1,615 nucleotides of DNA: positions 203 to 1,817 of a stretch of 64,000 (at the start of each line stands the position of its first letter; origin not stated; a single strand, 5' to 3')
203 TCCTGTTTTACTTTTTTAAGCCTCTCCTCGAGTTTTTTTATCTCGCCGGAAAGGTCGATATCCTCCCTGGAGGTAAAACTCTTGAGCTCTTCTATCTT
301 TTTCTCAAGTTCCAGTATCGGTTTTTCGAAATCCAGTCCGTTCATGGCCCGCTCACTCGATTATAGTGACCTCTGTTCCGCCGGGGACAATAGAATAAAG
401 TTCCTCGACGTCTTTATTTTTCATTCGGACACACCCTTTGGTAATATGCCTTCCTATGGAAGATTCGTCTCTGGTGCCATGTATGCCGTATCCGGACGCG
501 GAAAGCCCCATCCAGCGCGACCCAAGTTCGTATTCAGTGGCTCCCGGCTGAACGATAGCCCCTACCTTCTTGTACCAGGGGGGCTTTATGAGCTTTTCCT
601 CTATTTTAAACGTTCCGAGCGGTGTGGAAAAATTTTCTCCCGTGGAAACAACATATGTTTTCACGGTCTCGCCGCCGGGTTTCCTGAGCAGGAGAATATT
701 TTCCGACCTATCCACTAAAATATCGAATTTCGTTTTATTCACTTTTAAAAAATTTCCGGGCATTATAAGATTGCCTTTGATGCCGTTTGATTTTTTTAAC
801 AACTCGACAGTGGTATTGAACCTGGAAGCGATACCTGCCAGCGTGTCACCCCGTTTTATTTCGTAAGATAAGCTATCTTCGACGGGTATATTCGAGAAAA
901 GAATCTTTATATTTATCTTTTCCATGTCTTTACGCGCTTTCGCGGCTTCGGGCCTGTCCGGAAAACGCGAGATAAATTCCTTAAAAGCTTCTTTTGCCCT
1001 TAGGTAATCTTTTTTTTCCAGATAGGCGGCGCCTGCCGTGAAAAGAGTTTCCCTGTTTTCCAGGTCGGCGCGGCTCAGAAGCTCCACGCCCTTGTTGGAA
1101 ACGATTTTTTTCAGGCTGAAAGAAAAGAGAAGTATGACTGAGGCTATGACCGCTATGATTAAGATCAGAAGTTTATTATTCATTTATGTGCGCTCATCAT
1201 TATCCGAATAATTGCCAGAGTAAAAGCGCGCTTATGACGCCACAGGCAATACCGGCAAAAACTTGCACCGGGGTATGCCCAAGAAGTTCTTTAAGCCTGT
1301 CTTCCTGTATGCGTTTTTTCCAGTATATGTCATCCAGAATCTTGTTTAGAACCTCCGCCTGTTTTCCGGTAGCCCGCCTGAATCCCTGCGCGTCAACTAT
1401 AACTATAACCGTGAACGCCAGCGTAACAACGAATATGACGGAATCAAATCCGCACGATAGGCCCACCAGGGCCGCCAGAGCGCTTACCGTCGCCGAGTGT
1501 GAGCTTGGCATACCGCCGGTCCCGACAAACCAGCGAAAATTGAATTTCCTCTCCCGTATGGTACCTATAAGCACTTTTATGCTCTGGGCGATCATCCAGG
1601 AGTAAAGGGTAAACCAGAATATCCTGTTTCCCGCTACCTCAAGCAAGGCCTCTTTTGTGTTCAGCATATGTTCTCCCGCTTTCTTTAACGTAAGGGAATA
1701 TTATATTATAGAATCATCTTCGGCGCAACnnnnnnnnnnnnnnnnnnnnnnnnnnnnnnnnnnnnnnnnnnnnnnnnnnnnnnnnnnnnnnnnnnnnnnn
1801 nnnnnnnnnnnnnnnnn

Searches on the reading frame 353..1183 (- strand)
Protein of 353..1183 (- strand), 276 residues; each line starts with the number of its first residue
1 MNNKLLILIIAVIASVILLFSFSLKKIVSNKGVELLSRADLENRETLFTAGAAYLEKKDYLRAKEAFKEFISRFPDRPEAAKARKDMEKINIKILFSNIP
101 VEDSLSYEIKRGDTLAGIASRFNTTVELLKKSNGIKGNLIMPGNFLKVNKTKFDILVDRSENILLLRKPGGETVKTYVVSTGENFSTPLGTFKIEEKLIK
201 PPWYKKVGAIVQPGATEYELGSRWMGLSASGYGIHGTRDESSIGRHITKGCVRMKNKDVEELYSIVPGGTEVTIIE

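Call 73: search_protein_families(library=pfam, proteins=[window:353-1183:-], max_evalue=0.00001)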
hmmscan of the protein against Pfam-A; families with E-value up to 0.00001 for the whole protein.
window:353-1183:- (276 aa): 2 families
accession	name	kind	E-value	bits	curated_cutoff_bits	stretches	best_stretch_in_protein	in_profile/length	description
PF03734.19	YkuD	-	2.9e-22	80.3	23.4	1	155-274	4-146/146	L,D-transpeptidase catalytic domain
PF01476.26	LysM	-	5.1e-11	42.8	20.9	1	107-148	1-42/43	LysM domain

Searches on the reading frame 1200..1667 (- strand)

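Call 73: search_protein_families(library=pfam, proteins=[window:1200-1667:-], max_evalue=0.00001)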
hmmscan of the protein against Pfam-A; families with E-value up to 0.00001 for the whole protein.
window:1200-1667:- (155 aa): 1 family
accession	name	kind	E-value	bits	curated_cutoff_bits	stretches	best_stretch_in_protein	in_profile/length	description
PF02681.20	DUF212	-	1.9e-46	157.8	26.5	1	14-145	3-125/126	Divergent PAP2 family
